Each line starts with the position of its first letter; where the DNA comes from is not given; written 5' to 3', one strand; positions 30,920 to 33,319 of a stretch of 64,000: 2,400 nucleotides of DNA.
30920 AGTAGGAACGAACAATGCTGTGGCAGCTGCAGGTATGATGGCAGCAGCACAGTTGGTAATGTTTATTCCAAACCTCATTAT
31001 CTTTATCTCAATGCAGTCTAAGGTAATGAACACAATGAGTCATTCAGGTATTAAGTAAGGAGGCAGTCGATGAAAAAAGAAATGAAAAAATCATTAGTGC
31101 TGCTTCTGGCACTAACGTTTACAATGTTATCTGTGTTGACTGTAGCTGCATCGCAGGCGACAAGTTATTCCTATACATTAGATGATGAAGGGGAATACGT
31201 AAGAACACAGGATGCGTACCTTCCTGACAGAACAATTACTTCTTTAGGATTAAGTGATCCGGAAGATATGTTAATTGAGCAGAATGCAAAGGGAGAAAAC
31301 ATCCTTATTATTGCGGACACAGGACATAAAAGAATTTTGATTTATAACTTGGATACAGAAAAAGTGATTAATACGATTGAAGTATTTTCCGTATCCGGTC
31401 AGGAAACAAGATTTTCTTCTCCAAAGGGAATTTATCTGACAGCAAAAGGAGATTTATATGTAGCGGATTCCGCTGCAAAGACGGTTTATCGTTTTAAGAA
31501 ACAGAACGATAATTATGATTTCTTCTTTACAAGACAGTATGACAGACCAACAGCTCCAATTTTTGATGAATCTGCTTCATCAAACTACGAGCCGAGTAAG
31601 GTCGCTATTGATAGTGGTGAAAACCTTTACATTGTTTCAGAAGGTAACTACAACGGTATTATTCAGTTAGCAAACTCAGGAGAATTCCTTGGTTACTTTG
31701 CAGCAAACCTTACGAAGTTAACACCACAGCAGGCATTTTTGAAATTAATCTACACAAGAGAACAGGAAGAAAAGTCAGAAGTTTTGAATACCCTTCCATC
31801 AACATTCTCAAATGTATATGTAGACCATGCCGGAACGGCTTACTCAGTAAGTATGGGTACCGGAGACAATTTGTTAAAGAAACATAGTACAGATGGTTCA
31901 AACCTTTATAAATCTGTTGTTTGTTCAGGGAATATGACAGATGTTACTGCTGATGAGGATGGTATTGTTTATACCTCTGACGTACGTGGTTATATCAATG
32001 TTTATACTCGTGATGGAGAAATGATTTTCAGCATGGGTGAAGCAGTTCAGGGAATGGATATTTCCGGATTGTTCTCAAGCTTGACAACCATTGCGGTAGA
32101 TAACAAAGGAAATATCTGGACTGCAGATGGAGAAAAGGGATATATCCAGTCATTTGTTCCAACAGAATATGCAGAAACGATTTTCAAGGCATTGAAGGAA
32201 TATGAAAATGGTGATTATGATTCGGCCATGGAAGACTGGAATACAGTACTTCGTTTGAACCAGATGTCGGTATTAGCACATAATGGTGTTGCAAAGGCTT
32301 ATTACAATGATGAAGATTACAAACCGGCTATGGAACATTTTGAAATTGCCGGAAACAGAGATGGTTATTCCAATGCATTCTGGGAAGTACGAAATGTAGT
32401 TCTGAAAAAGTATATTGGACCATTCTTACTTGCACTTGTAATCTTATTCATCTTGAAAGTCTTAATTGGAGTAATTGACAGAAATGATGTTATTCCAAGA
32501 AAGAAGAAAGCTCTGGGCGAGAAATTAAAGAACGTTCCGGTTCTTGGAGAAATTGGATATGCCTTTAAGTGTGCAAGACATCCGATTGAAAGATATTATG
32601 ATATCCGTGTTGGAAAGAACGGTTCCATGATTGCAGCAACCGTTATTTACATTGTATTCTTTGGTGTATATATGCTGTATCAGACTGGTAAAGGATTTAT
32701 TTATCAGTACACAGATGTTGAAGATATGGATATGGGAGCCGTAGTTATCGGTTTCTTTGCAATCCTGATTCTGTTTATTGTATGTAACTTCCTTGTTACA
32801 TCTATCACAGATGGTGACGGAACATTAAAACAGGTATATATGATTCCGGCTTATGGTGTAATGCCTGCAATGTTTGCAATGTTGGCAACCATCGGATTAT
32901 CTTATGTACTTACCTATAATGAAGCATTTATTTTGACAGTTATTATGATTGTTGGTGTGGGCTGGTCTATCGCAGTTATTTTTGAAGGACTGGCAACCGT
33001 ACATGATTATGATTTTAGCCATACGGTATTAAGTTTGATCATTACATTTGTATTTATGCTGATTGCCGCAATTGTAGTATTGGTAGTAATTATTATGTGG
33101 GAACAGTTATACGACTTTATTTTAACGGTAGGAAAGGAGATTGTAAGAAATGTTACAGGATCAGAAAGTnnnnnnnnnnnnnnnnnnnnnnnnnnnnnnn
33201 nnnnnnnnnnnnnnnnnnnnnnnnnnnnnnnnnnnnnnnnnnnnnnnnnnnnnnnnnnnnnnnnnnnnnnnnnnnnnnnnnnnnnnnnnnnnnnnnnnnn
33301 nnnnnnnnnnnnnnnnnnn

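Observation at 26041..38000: Uncharacterised seven-gene envelope module: giant TM-anchored CBM-SBP fusion, two ABC permease pairs, NHL/TPR/Yip1-like protein and DUF5696-like protein, with no ATPase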

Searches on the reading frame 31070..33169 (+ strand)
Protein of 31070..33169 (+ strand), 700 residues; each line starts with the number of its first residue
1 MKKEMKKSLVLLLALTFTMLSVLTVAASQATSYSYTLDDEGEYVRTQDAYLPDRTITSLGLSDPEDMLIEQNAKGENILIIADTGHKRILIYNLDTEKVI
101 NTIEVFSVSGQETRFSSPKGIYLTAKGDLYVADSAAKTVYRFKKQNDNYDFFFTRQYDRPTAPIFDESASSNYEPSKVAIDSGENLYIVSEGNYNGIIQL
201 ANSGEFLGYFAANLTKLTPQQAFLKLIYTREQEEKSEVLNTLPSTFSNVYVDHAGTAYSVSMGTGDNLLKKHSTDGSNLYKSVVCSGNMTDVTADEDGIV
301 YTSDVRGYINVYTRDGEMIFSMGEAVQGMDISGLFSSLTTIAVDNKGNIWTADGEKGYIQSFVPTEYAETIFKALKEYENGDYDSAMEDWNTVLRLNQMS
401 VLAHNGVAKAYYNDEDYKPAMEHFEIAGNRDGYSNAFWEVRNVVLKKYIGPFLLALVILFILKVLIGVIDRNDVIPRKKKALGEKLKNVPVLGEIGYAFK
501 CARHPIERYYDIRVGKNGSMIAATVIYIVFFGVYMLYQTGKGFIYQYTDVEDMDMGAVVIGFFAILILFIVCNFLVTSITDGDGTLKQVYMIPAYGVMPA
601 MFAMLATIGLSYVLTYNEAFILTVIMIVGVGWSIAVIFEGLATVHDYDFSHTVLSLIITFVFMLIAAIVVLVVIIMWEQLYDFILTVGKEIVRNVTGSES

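Call 3: search_protein_families(library=pfam, proteins=[window:31070-33169:+], max_evalue=0.01)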
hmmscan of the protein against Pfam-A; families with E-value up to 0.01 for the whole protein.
window:31070-33169:+ (700 aa): 8 families
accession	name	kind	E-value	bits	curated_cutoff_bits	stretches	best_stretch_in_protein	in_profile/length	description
PF04893.22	Yip1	-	3.4e-14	53.5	28.6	1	505-668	7-171/173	Yip1 domain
PF01436.27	NHL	-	2.4e-11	43.5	20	0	115-136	1-22/28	NHL repeat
PF08450.18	SGL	-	2.1e-06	28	26.3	1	76-165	145-232/246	SMP-30/Gluconolactonase/LRE-like region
PF13414.12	TPR_11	-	4.4e-06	26.7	26.8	1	377-413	4-40/42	TPR repeat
PF00515.34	TPR_1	-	0.00034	20.7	27.8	0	378-397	12-31/34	Tetratricopeptide repeat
PF07719.23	TPR_2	-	0.00037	20.8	27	0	377-397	11-31/34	Tetratricopeptide repeat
PF01731.26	Arylesterase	-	0.0018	18.9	21.3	0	109-147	47-86/86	Arylesterase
PF13432.12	TPR_16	-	0.0039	18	32.7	1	375-427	5-57/65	Tetratricopeptide repeat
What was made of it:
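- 31070..33172 (+): Signal peptide, then NHL-type beta-propeller, TPR, one TM helix, and a five-helix Yip1 membrane domain. Pfam NHL, SGL, TPR_11 and Yip1 (call 3).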

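Call 10: search_protein_families(library=ncbifam, proteins=[window:31070-33169:+], max_evalue=0.01)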
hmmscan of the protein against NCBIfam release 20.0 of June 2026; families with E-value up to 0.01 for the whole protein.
window:31070-33169:+ (700 aa): 1 family
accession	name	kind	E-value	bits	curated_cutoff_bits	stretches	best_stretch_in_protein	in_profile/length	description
NF035926.1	scyF_NHL_VPEP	equivalog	1.8e-08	33.9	350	2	61-147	101-183/376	scytonemin biosynthesis PEP-CTERM protein ScyF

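Call 12: search_solved_structures(query=window:31070-33169:+, max_evalue=1)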
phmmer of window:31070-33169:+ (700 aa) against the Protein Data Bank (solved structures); distinct sequences matched with E-value up to 1: 35.
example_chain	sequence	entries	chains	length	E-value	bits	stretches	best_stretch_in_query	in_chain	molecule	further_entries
9qhb_A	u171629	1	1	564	1.7e-20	76.6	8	377-438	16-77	Engineered tetratricopeptide repeat protein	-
8bu0_A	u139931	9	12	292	2.7e-13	52.8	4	377-438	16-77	Consensus tetratricopeptide repeat protein | Crystal structure of an 8-repeat consensus TPR superhelix with Zinc. | Monomer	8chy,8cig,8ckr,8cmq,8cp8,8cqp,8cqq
9qhc_A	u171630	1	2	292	1.9e-11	46.7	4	378-438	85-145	Engineered tetratricopeptide repeat protein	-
2fo7_A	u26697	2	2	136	2.9e-07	32.9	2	378-438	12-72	SYNTHETIC CONSENSUS TPR PROTEIN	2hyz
8ch0_A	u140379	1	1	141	3e-07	32.8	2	377-438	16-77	Consensus tetratricopeptide repeat protein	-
7qrw_A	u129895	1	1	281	3.6e-07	32.5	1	297-362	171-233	Isoform 4 of Tripartite motif-containing protein 3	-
9gzg_A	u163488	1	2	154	1.7e-05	27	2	378-440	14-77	Engineered CTPR protein with glutamic acids for conductivity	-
2avp_A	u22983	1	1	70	0.00089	21.3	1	377-428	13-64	synthetic consensus TPR protein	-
7b96_A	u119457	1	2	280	0.0019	20.3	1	299-362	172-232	Isoform 2 of Tripartite motif-containing protein 2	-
3kd7_A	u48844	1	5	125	0.0021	20.1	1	377-438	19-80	CTPR390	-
7qrv_A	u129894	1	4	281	0.0021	20.1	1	299-362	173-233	Tripartite motif-containing protein 2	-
7obi_A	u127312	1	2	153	0.0023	20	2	379-432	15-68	CTPR-rv4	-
1na0_A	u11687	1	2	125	0.0023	20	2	378-431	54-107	designed protein CTPR3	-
1rwi_B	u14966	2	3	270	0.0026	19.8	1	173-203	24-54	Serine/threonine-protein kinase pknD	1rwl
6vfh_A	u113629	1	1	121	0.0027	19.7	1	377-431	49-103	T33_dn10A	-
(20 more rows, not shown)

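Call 36: find_homologous_proteins(query=window:31070-33169:+, max_evalue=0.00001)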
Query window:31070-33169:+ (700 aa): 1100 proteins with E <= 0.00001 among 8000 candidates; the best 120 are listed.
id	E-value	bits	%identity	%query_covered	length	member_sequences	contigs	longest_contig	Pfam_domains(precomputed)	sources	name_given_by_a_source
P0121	0.0e+0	1554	100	100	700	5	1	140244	PF04893.23,PF13414.13,PF01436.28,PF08450.19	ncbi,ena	-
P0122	0.0e+0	1443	91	100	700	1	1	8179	PF04893.23,PF13414.13,PF01436.28,PF08450.19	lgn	-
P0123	0.0e+0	1396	88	100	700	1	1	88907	PF04893.23,PF13414.13,PF01436.28,PF08450.19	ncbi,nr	ncbi:MAG: YIP1 family protein [Eubacterium sp.]|nr:YIP1 family protein [Eubacterium sp.]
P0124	0.0e+0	1295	82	98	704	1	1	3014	PF04893.23,PF13414.13,PF01436.28,PF08450.19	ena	-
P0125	0.0e+0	1275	80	100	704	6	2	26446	PF04893.23,PF13432.13,PF01436.28,PF08450.19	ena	-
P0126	0.0e+0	1270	81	100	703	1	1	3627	PF04893.23,PF13414.13,PF01436.28,PF08450.19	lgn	-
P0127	0.0e+0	1137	73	100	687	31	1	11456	PF04893.23,PF01436.28,PF08450.19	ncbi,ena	-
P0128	0.0e+0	1132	73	100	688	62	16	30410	PF04893.23,PF00515.35,PF01436.28,PF08450.19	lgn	-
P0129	0.0e+0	1126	72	100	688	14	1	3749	PF04893.23,PF01436.28,PF07719.24,PF08450.19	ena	-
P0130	0.0e+0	1123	72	100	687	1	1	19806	PF04893.23,PF01436.28,PF08450.19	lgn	-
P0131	0.0e+0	1123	72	100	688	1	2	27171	PF04893.23,PF00515.35,PF13432.13,PF01436.28,PF07719.24,PF08450.19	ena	-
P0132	0.0e+0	1122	71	100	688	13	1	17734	PF04893.23,PF01436.28,PF08450.19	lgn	-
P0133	0.0e+0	1121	72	100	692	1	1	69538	PF04893.23,PF13414.13,PF00515.35,PF13432.13,PF01436.28,PF07719.24,PF08450.19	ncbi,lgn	-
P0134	0.0e+0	1120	71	100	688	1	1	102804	PF04893.23,PF13414.13,PF01436.28,PF08450.19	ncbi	-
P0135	0.0e+0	1119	72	100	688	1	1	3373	PF04893.23,PF01436.28,PF08450.19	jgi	jgi:hypothetical protein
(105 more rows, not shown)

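Call 58: predict_structure(alignment_id=A2)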
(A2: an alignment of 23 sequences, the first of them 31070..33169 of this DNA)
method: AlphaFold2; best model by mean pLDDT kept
length: 700 residues; sequences in the alignment: 23
mean_pLDDT: 48.2   pTM: 0.43
mean pLDDT of the five models: 48.2, 44.6, 39.5, 39.1, 38.8
residues with pLDDT >= 90: 23; 70-90: 94; 50-70: 132; < 50: 451
segments of 3 or more residues with pLDDT < 50: 1-3, 5-10, 13-52, 160-287, 324-334, 394-451, 478-601, 606-624, 631-633, 639-681, 694-700
pLDDT, mean of each block of 10 residues (from residue 1): 47 43 27 31 33 67 83 88 91 90 87 85 76 70 85 74 30 39 43 32 25 32 36 31 33 43 35 31 47 61 65 55 44 51 77 77 59 55 59 48 32 38 31 26 35 61 59 50 38 26 23 26 37 31 26 36 43 39 38 45 48 42 50 49 39 42 44 39 53 45
secondary structure, 60 per line:
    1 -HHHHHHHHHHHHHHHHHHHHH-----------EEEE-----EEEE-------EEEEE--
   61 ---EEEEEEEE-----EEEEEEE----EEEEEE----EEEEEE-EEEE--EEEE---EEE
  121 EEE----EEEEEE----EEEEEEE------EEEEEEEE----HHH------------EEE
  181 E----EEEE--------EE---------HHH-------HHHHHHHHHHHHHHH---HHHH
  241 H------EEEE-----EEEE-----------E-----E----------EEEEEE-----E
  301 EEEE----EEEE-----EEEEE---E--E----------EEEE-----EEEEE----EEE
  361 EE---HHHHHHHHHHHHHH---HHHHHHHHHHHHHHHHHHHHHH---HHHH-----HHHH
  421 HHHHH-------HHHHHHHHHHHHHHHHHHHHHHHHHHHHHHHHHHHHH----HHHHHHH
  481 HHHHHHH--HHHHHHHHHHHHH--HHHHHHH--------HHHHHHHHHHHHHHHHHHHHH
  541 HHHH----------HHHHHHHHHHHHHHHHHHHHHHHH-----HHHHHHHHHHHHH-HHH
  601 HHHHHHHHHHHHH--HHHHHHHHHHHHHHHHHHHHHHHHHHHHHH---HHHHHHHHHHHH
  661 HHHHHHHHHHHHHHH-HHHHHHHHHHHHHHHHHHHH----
elements in order (helices of 4 or more, strands of 3 or more residues): H2-22 E34-37 E43-46 E54-58 E64-71 E77-83 E88-93 E98-103 E105-108 E111-114 E118-123 E128-133 E138-144 E151-158 E178-181 E186-189 H219-233 H237-241 E248-251 E257-260 E289-294 E300-304 E309-312 E318-322 E340-343 E349-353 E358-362 H366-379 H383-404 H408-411 H417-425 H433-469 H474-487 H490-502 H505-511 H520-544 H555-578 H584-596 H598-613 H616-645 H649-675 H677-696
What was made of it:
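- On NHL-repeat beta-propeller: The AF2 model was too poor to count blades (pLDDT 48, call 58).
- Tried and rejected: AlphaFold2 of the NHL/TPR/Yip1 protein with a 23-sequence alignment gave pLDDT 48 and pTM 0.43 (call 58).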
